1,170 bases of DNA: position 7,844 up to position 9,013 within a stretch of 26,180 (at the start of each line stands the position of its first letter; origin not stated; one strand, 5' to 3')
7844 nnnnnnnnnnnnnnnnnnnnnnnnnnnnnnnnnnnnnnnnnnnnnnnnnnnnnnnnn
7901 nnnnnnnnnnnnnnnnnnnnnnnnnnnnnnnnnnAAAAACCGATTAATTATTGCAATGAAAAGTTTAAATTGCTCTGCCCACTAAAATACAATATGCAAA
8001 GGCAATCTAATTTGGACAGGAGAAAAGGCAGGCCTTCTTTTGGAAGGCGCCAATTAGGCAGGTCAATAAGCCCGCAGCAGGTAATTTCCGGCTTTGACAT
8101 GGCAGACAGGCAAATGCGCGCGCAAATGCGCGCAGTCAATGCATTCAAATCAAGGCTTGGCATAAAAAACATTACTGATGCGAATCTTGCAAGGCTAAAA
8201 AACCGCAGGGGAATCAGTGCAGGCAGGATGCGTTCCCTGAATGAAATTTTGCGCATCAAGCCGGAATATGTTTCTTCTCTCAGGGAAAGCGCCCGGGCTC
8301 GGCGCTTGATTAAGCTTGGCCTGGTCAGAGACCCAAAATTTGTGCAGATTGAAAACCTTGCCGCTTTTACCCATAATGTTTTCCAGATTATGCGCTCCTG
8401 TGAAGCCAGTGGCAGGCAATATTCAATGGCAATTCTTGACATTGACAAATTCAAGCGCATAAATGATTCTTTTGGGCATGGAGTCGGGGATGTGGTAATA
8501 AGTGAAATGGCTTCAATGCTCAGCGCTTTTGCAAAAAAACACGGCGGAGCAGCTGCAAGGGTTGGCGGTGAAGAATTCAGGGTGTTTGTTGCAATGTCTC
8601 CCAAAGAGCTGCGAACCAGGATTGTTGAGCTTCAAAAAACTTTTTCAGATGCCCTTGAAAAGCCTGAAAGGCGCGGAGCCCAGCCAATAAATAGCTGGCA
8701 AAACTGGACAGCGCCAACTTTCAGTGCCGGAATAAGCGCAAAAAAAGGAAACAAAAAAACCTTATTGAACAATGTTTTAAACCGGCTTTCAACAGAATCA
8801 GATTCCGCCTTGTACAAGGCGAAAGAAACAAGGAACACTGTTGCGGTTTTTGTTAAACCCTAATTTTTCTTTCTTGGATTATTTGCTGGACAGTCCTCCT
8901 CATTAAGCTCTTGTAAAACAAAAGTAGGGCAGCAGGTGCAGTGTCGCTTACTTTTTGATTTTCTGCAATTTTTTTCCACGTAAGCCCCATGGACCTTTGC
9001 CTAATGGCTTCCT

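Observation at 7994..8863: A bacterial-type GGDEF diguanylate cyclase lies in an archaeal gene neighbourhood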

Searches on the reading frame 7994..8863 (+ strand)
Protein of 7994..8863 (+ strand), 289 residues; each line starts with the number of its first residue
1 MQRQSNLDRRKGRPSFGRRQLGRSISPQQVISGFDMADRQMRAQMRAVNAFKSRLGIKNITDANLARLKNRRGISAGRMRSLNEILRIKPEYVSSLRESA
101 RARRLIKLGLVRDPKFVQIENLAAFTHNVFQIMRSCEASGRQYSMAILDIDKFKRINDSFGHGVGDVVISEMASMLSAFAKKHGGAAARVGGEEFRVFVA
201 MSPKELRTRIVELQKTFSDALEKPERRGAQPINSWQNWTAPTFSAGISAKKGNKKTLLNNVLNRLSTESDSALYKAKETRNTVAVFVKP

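Call 4: search_protein_families(library=pfam, proteins=[window:7994-8863:+], max_evalue=0.01)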
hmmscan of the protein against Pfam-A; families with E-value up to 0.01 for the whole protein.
window:7994-8863:+ (289 aa): 1 family
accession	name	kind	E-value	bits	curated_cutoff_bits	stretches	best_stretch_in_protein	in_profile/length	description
PF00990.26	GGDEF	-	2.8e-22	79.6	23.8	1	118-280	8-158/161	Diguanylate cyclase, GGDEF domain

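Call 7: search_protein_families(library=ncbifam, proteins=[window:7994-8863:+], max_evalue=0.01)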
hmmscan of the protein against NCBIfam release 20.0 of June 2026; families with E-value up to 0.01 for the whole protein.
window:7994-8863:+ (289 aa): 20 families
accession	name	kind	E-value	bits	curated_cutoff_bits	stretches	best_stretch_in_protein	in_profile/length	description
NF038266.1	diguan_SiaD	equivalog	1.3e-23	83.7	290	1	78-279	65-247/252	biofilm regulation diguanylate cyclase SiaD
TIGR00254.1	GGDEF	domain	7.2e-23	81.1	37.4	1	119-283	13-164/168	diguanylate cyclase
NF007423.1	PRK09966.1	equivalog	5.9e-20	71.5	325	1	118-277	246-390/390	diguanylate cyclase DgcN/YfiN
NF007380.0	PRK09894.1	equivalog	9.5e-19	67.8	256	1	136-285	152-286/296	diguanylate cyclase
NF007135.0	PRK09581.1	equivalog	1.3e-17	63.8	474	1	118-284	299-453/457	PleD family two-component system response regulator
NF045675.1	PhdiestaseDibA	equivalog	3.4e-17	62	980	1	116-286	208-364/623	phosphodiesterase DibA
NF041606.1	dguan_cyc_DgcA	equivalog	1.2e-16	60.6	370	1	135-285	202-338/340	diguanylate cyclase DgcA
NF011955.1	PRK15426.1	equivalog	7e-15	54.2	408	1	119-206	406-492/564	cellulose biosynthesis regulator diguanylate cyclase DgcQ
NF051473.1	DigCycDgcsShew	equivalog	8.4e-15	54.9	400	1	131-211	155-237/291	diguanylate cyclase DgcS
NF047654.1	DiguCycDgcRLepto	equivalog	2.5e-14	52.9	500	1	124-278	146-287/295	diguanylate cyclase DgcR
NF047872.1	GGDEF_GdpS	equivalog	1.3e-12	47.6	400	1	118-200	194-275/355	GGDEF domain-containing protein GdpS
NF007298.0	PRK09776.1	equivalog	4.1e-12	44.8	1135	1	118-198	691-770/1111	diguanylate cyclase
NF007474.0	PRK10060.1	equivalog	5.5e-11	41.4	782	1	121-287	247-396/663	cyclic di-GMP phosphodiesterase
NF052458.1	PhdiestGepA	equivalog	2.7e-10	39.1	1200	1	140-219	448-528/840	phosphodiesterase GepA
NF040885.1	diguan_DgcJ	equivalog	4.6e-10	38.9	500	1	140-213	370-442/493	diguanylate cyclase DgcJ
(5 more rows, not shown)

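Call 8: find_homologous_proteins(query=window:7994-8863:+)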
Query window:7994-8863:+ (289 aa): 1063 proteins with E <= 0.001 among 2945 candidates; the best 120 are listed.
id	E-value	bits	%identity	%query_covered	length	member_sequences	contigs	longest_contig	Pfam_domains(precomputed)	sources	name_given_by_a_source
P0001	6.0e-182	621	100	100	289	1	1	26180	PF00990.27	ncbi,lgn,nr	ncbi:MAG: GGDEF domain-containing protein [Candidatus ainarchaeum sp.]|nr:GGDEF domain-containing pr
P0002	5.0e-134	464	76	99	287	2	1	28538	PF00990.27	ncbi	-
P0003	2.1e-91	324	56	96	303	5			PF00990.27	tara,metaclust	tara:strand:+ start:675 stop:1586 length:912 start_codon:yes stop_codon:yes gene_type:complete|metac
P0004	7.1e-83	296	50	99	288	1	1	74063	PF00990.27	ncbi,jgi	-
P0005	8.0e-80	286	49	96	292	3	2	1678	PF00990.27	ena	-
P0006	2.0e-72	262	48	93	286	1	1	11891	PF00990.27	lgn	-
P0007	4.5e-69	251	44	95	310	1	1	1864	PF00990.27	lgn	-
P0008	1.2e-68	250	47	92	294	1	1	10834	PF00990.27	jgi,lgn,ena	-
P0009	3.2e-17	81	33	56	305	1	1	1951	PF00990.27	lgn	-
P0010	3.2e-16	78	48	19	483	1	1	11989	PF00990.27,PF17853.7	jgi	jgi:two-component system, cell cycle response regulator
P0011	3.3e-11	61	29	91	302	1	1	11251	PF00990.27,PF00072.31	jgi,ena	-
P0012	3.6e-11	61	33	56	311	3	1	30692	PF00990.27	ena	-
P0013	3.7e-11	61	45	26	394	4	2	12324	PF00990.27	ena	-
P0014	3.8e-11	61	35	51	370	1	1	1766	PF00990.27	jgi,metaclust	metaclust:\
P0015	5.4e-11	61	33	51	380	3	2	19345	PF13185.13,PF01590.33,PF00990.27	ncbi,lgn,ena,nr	ncbi:MAG: GGDEF domain-containing protein [Candidatus Omnitrophica bacterium]|nr:GGDEF domain-contai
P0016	6.8e-11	60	41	37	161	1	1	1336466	PF00990.27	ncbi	-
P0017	7.9e-11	60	31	63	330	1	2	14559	PF00990.27,PF00072.31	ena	-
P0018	1.1e-10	60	34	50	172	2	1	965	PF00990.27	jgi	jgi:diguanylate cyclase (GGDEF)-like protein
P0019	1.5e-10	59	35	60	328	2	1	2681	PF00990.27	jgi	jgi:diguanylate cyclase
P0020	1.6e-10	59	39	49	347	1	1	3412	PF22335.2,PF00990.27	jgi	-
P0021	1.8e-10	59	33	76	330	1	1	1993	PF00990.27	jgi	jgi:diguanylate cyclase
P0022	2.1e-10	59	35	53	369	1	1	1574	PF00990.27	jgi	-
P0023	2.5e-10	58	31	53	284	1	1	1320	PF00990.27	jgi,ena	-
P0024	2.8e-10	58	33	58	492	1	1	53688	PF02743.25,PF22588.2,PF00990.27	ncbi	-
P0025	4.5e-10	58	34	61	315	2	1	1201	PF00990.27,PF00072.31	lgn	-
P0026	5.8e-10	57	34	56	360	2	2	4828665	PF00990.27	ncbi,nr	ncbi:GGDEF domain-containing protein [Paenibacillus physcomitrellae]|nr:GGDEF domain-containing prot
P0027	6.2e-10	57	33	54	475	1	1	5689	PF00990.27,PF00072.31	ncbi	-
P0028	7.1e-10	57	37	49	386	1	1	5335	PF13426.14,PF00989.32,PF00990.27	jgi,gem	-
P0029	9.2e-10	57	43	32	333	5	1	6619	PF00990.27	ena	-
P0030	1.0e-9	56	34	50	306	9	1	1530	PF00990.27,PF00072.31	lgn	-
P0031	1.1e-9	56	34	66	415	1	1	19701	PF00990.27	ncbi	-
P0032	1.1e-9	56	36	49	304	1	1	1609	PF13426.14,PF08448.17,PF00990.27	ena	-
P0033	1.2e-9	56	34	64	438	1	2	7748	PF00990.27,PF00072.31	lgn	-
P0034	1.3e-9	56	35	48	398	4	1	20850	PF22335.2,PF00990.27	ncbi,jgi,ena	-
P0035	1.4e-9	56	34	64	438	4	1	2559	PF00990.27,PF00072.31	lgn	-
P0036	1.4e-9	56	39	48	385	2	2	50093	PF00990.27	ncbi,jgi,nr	ncbi:MAG: GGDEF domain-containing protein [Aquabacterium sp.]|jgi:diguanylate cyclase (GGDEF)-like p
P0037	1.5e-9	56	31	58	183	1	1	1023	PF00990.27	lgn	-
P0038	1.5e-9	56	38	38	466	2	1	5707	PF00990.27,PF00072.31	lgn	-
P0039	1.5e-9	56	31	68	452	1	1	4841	PF00990.27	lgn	-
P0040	1.6e-9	56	34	48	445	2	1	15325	PF00990.27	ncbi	-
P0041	1.6e-9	56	30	74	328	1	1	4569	PF00990.27,PF00072.31,PF17853.7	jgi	jgi:two-component system chemotaxis response regulator CheY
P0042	1.8e-9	56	35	57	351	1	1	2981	PF01590.33,PF00990.27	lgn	-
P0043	2.0e-9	55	32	58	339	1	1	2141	PF00990.27,PF00072.31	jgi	jgi:diguanylate cyclase (GGDEF)-like protein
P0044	2.0e-9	55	34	48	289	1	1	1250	PF00990.27,PF00072.31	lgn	-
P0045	2.2e-9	55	34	49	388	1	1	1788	PF00990.27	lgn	-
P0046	2.3e-9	55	35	51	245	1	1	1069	PF00990.27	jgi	jgi:diguanylate cyclase (GGDEF)-like protein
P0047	2.6e-9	55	31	69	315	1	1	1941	PF00990.27,PF00072.31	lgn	-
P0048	2.7e-9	55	35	47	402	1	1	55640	PF00990.27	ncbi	-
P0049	3.0e-9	55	31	47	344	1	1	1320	PF00990.27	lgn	-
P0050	3.1e-9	55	33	64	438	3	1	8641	PF00990.27,PF00072.31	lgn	-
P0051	3.1e-9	55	29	72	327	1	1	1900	PF00990.27,PF00072.31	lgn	-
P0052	3.2e-9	55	31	68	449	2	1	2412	PF00990.27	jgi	-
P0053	3.2e-9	55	33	60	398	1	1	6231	PF00990.27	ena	-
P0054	3.3e-9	55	37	49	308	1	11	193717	PF13188.14,PF00990.27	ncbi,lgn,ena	-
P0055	3.4e-9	55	32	62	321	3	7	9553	PF23198.2,PF00990.27,PF00072.31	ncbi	-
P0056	3.6e-9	55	35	48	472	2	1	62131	PF00990.27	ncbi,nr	ncbi:GGDEF domain-containing protein [Buttiauxella warmboldiae]|nr:GGDEF domain-containing protein [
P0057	3.8e-9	55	37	49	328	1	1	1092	PF00990.27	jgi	jgi:diguanylate cyclase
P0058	4.1e-9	54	37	42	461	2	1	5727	PF00990.27,PF00072.31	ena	-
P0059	4.3e-9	54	35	48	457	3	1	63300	PF00990.27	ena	-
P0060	4.5e-9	54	33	53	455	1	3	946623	PF00990.27,PF00072.31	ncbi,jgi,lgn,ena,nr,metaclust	ncbi:MAG TPA: PleD family two-component system response regulator [Rhodospirillaceae bacterium]|nr:M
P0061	4.8e-9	54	39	50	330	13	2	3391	PF00990.27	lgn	-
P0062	5.1e-9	54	34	48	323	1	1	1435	PF00990.27,PF00072.31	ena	-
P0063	5.2e-9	54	34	50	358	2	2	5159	PF00990.27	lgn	-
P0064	5.3e-9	54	48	26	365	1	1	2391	PF13426.14,PF13188.14,PF00989.32,PF00990.27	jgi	-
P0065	5.5e-9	54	39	37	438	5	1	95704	PF00990.27,PF00072.31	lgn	-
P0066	5.7e-9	54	29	61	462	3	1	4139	PF00990.27,PF00072.31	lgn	-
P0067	5.8e-9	54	31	67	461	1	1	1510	PF00990.27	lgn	-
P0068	5.8e-9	54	36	47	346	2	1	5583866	PF00990.27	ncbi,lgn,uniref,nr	ncbi:GGDEF domain-containing protein [Paenibacillus sp. URB8-2]|uniref:GGDEF domain-containing prote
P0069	6.2e-9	54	35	59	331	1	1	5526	PF00990.27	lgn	-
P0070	6.2e-9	54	35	49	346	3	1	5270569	PF00990.27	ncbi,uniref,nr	ncbi:GGDEF domain-containing protein [Paenibacillus sabinae]|uniref:GGDEF domain-containing protein 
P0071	6.3e-9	54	33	47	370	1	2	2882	PF00990.27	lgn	-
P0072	6.3e-9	54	35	51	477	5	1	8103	PF00990.27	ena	-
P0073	6.9e-9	54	30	76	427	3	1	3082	PF22335.2,PF00990.27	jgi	jgi:diguanylate cyclase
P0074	7.3e-9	54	35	51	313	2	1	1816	PF00990.27,PF00072.31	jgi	jgi:two-component system, cell cycle response regulator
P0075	7.4e-9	54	32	64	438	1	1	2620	PF00990.27,PF00072.31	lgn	-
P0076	7.4e-9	54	34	61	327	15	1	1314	PF00990.27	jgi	jgi:diguanylate cyclase (GGDEF)-like protein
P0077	8.1e-9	53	34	53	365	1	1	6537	PF00990.27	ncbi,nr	ncbi:MAG: GGDEF domain-containing protein [Aquabacterium sp.]|nr:MAG: GGDEF domain-containing protei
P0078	8.3e-9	53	28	63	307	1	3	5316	PF00498.32,PF16697.11,PF00990.27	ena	-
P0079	8.4e-9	53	34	56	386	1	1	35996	PF00990.27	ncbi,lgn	-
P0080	8.6e-9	53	35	52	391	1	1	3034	PF00990.27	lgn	-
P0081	9.3e-9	53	33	49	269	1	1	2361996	PF00990.27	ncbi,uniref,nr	ncbi:GGDEF family protein [Vibrio orientalis CIP 102891 = ATCC 33934]|uniref:diguanylate cyclase n=3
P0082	9.3e-9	53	33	51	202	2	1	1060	PF00990.27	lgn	-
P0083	9.4e-9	53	34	53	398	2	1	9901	PF00990.27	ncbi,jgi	jgi:diguanylate cyclase (GGDEF)-like protein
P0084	1.0e-8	53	33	39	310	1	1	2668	PF00990.27,PF00072.31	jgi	jgi:two-component system cell cycle response regulator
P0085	1.1e-8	53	34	50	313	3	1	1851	PF00990.27,PF00072.31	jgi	jgi:diguanylate cyclase (GGDEF)-like protein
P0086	1.1e-8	53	33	39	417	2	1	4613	PF00990.27,PF00072.31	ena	-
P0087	1.2e-8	53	34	51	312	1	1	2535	PF08448.17,PF00989.32,PF00990.27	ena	-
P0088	1.2e-8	53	39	51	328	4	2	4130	PF00990.27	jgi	jgi:diguanylate cyclase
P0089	1.2e-8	53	33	48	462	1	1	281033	PF00990.27,PF00072.31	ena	-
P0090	1.3e-8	53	34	51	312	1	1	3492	PF08448.17,PF00989.32,PF00990.27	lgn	-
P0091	1.3e-8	53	39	29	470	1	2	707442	PF00497.26,PF00990.27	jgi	jgi:diguanylate cyclase (GGDEF)-like protein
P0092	1.3e-8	53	36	52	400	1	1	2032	PF00990.27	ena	-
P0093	1.4e-8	53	31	57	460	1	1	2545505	PF00990.27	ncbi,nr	ncbi:MAG: GGDEF domain-containing protein [Pseudomonadota bacterium]|nr:MAG: GGDEF domain-containing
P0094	1.4e-8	53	41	29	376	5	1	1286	PF00990.27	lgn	-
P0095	1.5e-8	53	31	60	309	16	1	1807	PF00990.27,PF00072.31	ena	-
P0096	1.5e-8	53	33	47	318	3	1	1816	PF00990.27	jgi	jgi:diguanylate cyclase (GGDEF)-like protein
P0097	1.5e-8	53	34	51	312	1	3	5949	PF08448.17,PF00989.32,PF00990.27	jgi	jgi:diguanylate cyclase (GGDEF)-like protein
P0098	1.5e-8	53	30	67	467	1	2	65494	PF00990.27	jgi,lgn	-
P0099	1.5e-8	53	29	53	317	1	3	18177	PF00990.27,PF00072.31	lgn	-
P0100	1.5e-8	53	35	50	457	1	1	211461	PF01590.33,PF00990.27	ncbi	-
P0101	1.7e-8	52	31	61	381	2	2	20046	PF00990.27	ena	-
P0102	1.7e-8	52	36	52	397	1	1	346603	PF00990.27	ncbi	ncbi:MAG: GGDEF domain-containing protein [Aquabacterium sp.]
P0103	1.7e-8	52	37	52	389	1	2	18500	PF00990.27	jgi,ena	-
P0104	1.8e-8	52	33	48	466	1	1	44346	PF00990.27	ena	-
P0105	1.8e-8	52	32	58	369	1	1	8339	PF20966.3,PF00990.27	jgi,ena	-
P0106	1.8e-8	52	30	75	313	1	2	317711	PF00990.27,PF00072.31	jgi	jgi:two-component system chemotaxis response regulator CheY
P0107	1.9e-8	52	38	51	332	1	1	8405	PF13426.14,PF00990.27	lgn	-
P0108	1.9e-8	52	30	60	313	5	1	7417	PF00990.27,PF00072.31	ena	-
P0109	2.0e-8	52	31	57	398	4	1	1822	PF00990.27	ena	-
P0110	2.0e-8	52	33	51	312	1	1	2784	PF08448.17,PF00989.32,PF00990.27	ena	-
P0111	2.0e-8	52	49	24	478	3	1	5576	PF00990.27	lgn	-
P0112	2.0e-8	52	32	63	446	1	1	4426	PF00990.27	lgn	-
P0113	2.0e-8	52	34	60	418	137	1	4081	PF00990.27,PF00072.31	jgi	-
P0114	2.1e-8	52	32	51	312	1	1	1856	PF08448.17,PF00989.32,PF00990.27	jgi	jgi:diguanylate cyclase (GGDEF)-like protein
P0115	2.2e-8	52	35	49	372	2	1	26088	PF00990.27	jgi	jgi:diguanylate cyclase (GGDEF)-like protein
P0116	2.2e-8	52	33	63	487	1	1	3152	PF00990.27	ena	-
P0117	2.3e-8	52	30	74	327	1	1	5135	PF00990.27,PF00072.31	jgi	jgi:diguanylate cyclase (GGDEF)-like protein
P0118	2.4e-8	52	34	53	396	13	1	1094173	PF00990.27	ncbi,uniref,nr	ncbi:diguanylate cyclase domain-containing protein [Aquabacterium sp. CECT 9606]|uniref:GGDEF domain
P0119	2.4e-8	52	48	22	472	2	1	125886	PF00990.27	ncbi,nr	ncbi:GGDEF family protein [Vibrio orientalis CIP 102891 = ATCC 33934]|nr:GGDEF family protein [Vibri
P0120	2.4e-8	52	31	49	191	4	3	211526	PF00990.27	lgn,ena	-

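Call 9: find_encoding_contigs(protein=P0002, flank=10000, max_places=3)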
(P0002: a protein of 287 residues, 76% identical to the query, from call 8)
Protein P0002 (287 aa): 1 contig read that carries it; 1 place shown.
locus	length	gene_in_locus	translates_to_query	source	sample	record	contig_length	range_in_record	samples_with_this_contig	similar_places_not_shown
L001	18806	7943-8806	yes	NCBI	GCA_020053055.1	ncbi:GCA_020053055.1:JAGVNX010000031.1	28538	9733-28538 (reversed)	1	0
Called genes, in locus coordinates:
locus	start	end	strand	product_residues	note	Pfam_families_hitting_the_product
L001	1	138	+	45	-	?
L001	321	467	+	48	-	-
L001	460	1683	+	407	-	-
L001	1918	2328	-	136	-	-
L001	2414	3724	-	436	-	PF00083:Sugar_tr (faint), PF07690:MFS_1, PF12832:MFS_1_like, PF05977:MFS_3 (weak), PF07690:MFS_1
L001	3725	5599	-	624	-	PF02934:GatB_N, PF02938:GAD, PF02637:GatB_Yqey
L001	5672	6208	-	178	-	PF02525:Flavodoxin_2, PF03358:FMN_red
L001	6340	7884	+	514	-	PF00079:Serpin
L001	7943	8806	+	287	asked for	PF00990:GGDEF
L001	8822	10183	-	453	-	PF18195:GatD_N (weak), PF00710:Asparaginase, PF17763:Asparaginase_C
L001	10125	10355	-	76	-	-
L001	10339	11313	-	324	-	-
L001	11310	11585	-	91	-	-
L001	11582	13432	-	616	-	PF04675:DNA_ligase_A_N, PF01068:DNA_ligase_A_M, PF09414:RNA_ligase (weak), PF04679:DNA_ligase_A_C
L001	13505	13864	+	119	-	-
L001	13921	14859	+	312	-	-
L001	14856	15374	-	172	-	PF01988:VIT1 (faint)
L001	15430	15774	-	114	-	PF02452:PemK_toxin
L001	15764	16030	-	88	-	PF04014:MazE_antitoxin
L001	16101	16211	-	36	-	-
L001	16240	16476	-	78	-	-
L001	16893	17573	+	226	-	-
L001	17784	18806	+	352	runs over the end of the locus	PF04055:Radical_SAM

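Call 10: find_encoding_contigs(protein=P0004, flank=10000, max_places=3)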
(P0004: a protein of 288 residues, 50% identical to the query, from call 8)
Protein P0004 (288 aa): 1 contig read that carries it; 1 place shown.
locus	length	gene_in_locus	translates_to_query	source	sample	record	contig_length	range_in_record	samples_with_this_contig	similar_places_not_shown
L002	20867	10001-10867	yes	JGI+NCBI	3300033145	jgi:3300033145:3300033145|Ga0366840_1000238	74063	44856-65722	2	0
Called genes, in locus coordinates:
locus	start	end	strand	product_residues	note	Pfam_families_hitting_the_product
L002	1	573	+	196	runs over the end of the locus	-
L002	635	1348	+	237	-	-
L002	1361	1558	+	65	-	-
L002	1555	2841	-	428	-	PF13660:DUF4147, PF05161:MOFRL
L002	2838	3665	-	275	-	PF00702:Hydrolase, PF13419:HAD_2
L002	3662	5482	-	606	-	-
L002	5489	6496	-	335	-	PF01380:SIS, PF10432:bact-PGI_C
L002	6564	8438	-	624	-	PF02934:GatB_N, PF02938:GAD, PF02637:GatB_Yqey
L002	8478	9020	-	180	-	PF02525:Flavodoxin_2, PF03358:FMN_red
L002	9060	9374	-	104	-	-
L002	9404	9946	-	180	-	PF01613:Flavin_Reduct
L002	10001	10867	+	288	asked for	PF00990:GGDEF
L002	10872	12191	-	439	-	PF18195:GatD_N (weak), PF00710:Asparaginase, PF17763:Asparaginase_C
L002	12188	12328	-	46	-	-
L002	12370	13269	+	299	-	PF01116:F_bP_aldolase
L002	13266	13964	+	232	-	PF01902:Diphthami_syn_2_N, PF28410:Diphthami_syn_2_C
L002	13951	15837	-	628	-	-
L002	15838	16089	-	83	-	-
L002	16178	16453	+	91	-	-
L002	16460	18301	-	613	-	PF04675:DNA_ligase_A_N, PF01068:DNA_ligase_A_M, PF04679:DNA_ligase_A_C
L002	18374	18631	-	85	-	-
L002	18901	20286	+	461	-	PF00534:Glycos_transf_1, PF13692:Glyco_trans_1_4 (weak)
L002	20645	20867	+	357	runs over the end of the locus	PF00535:Glycos_transf_2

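Call 11: find_encoding_contigs(protein=P0006, flank=10000, max_places=3)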
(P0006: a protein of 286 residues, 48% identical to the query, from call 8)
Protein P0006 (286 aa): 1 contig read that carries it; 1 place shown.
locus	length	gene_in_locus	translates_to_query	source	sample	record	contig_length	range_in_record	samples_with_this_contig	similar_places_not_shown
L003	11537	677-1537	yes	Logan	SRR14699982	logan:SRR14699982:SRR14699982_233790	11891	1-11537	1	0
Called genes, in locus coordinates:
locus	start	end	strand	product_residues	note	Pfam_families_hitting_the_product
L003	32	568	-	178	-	PF02525:Flavodoxin_2, PF03358:FMN_red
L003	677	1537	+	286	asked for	PF00990:GGDEF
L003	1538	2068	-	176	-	PF01613:Flavin_Reduct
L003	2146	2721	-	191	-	-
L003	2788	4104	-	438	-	PF18195:GatD_N, PF00710:Asparaginase, PF17763:Asparaginase_C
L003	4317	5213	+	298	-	PF01116:F_bP_aldolase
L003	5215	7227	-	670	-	-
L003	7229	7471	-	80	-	-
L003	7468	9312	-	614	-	PF04675:DNA_ligase_A_N, PF01068:DNA_ligase_A_M, PF04679:DNA_ligase_A_C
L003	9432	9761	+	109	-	-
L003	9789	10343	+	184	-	PF07690:MFS_1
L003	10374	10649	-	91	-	-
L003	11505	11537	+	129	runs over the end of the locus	?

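Call 12: find_encoding_contigs(protein=P0008, flank=10000, max_places=3)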
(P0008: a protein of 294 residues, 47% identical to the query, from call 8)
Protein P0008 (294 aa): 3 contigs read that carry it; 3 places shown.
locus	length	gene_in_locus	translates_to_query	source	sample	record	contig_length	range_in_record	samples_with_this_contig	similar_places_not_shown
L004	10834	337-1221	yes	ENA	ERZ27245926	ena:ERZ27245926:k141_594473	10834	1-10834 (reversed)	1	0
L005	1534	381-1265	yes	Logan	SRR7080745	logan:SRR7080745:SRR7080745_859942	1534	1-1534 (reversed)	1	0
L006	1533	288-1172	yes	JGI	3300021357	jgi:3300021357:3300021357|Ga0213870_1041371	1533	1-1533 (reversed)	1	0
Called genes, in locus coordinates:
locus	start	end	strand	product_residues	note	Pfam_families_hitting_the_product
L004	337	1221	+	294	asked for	PF00990:GGDEF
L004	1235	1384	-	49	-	-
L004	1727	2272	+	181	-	-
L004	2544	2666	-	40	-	-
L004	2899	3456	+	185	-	-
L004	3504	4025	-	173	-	PF04545:Sigma70_r4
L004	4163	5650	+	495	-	PF00587:tRNA-synt_2b, PF03129:HGTP_anticodon, PF09180:ProRS-C_1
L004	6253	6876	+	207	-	PF00665:rve (faint)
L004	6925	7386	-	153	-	PF13420:Acetyltransf_4, PF13527:Acetyltransf_9 (faint), PF13673:Acetyltransf_10, PF00583:Acetyltransf_1, PF13508:Acetyltransf_7, PF08445:FR47 (faint)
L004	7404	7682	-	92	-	-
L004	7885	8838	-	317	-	PF02016:Peptidase_S66, PF17676:Peptidase_S66C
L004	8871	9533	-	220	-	-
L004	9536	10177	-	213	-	PF08843:AbiEii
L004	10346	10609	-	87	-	-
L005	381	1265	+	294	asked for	PF00990:GGDEF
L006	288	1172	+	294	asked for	PF00990:GGDEF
